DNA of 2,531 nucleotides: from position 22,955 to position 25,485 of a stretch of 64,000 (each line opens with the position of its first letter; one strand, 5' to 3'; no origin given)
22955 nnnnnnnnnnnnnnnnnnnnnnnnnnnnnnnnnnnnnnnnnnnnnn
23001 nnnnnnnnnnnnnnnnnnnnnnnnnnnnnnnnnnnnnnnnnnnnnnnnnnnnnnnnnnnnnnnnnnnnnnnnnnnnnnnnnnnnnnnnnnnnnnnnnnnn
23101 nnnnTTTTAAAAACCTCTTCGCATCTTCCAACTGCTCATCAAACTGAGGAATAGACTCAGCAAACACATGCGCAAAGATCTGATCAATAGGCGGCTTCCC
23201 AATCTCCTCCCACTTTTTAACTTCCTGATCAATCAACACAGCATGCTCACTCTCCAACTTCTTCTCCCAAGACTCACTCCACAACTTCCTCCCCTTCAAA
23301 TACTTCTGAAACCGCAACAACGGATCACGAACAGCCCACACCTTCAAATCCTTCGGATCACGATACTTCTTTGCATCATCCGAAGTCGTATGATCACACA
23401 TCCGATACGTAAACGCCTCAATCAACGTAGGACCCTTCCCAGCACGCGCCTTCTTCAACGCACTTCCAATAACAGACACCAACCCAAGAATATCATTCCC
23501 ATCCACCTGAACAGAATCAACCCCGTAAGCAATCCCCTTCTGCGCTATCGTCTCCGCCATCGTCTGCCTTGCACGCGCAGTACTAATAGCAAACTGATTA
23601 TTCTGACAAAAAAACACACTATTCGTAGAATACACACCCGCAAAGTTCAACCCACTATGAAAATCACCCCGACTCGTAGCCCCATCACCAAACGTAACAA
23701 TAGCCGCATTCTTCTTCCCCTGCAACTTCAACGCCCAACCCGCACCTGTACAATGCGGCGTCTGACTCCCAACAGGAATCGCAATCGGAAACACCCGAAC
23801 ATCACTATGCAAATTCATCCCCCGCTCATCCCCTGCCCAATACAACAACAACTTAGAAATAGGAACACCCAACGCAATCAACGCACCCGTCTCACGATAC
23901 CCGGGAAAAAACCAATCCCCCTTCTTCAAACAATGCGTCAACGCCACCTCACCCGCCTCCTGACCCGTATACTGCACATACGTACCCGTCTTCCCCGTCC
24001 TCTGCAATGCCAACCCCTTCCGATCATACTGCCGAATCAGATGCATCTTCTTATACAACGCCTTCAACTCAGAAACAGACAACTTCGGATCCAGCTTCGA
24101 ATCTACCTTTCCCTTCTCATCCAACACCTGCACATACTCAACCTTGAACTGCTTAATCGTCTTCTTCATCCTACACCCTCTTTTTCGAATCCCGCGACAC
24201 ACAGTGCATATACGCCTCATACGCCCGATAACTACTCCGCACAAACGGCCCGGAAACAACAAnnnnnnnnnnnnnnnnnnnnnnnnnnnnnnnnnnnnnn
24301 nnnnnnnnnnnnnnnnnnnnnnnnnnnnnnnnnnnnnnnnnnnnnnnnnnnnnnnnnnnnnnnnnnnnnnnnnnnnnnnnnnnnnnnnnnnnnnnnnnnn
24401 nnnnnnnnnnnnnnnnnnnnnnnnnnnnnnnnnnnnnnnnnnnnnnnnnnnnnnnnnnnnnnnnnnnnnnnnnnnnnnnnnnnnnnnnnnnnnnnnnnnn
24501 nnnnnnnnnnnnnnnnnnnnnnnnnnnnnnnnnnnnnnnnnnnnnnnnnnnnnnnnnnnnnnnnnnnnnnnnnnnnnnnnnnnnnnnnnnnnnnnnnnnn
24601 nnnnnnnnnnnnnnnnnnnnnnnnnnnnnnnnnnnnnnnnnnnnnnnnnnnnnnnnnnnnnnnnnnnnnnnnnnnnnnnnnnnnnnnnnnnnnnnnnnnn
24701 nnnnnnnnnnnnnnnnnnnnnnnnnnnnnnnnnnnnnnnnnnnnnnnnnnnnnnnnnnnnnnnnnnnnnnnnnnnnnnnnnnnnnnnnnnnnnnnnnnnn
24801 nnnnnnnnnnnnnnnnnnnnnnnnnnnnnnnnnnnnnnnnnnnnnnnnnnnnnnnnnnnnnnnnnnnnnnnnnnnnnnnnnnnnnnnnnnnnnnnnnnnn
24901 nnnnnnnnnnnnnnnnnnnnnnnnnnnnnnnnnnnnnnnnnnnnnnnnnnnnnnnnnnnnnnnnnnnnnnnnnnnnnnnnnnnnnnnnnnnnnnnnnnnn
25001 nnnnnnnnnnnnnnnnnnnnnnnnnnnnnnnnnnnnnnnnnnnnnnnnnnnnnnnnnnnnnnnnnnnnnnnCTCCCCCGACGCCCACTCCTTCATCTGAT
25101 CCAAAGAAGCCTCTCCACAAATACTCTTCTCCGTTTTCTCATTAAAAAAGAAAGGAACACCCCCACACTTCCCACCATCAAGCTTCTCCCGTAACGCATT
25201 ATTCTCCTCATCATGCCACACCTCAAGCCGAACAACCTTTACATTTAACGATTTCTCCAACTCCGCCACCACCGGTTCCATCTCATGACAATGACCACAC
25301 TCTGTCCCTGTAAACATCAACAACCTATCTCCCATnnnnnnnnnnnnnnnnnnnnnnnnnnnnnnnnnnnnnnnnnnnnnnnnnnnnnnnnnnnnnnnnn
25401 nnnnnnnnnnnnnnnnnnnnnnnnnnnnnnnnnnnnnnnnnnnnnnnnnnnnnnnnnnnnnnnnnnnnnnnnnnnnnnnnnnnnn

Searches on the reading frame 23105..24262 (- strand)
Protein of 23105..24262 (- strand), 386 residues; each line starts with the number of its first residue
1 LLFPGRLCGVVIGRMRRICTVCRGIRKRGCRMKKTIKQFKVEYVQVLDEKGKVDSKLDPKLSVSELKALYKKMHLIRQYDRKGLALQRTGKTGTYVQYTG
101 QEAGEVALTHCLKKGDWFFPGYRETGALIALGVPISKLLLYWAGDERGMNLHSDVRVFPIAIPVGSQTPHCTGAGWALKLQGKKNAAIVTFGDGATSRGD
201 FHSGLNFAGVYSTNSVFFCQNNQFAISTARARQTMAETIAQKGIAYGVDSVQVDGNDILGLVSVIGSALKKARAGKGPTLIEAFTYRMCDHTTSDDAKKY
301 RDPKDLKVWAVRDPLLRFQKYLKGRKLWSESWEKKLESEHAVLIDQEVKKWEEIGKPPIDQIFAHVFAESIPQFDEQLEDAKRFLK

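Call 28: search_protein_families(library=pfam, max_evalue=0.01, proteins=[window:23105-24262:-])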
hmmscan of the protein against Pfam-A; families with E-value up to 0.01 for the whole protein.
window:23105-24262:- (386 aa): 2 families
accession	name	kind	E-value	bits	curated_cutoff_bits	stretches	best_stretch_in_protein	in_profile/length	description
PF00676.26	E1_dh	-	2.8e-77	260.1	22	1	71-358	2-298/300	Dehydrogenase E1 component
PF13292.11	DXP_synthase_N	-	0.0083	15.9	21.2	0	171-229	120-178/274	1-deoxy-D-xylulose-5-phosphate synthase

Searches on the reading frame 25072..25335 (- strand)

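Call 26: search_protein_families(library=pfam, max_evalue=0.0001, proteins=[window:25072-25335:-])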
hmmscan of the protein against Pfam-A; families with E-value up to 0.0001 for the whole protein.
window:25072-25335:- (88 aa): 1 family
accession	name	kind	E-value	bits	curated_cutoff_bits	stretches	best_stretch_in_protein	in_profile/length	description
PF00085.26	Thioredoxin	-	2.3e-06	28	23.5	1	5-84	22-100/103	Thioredoxin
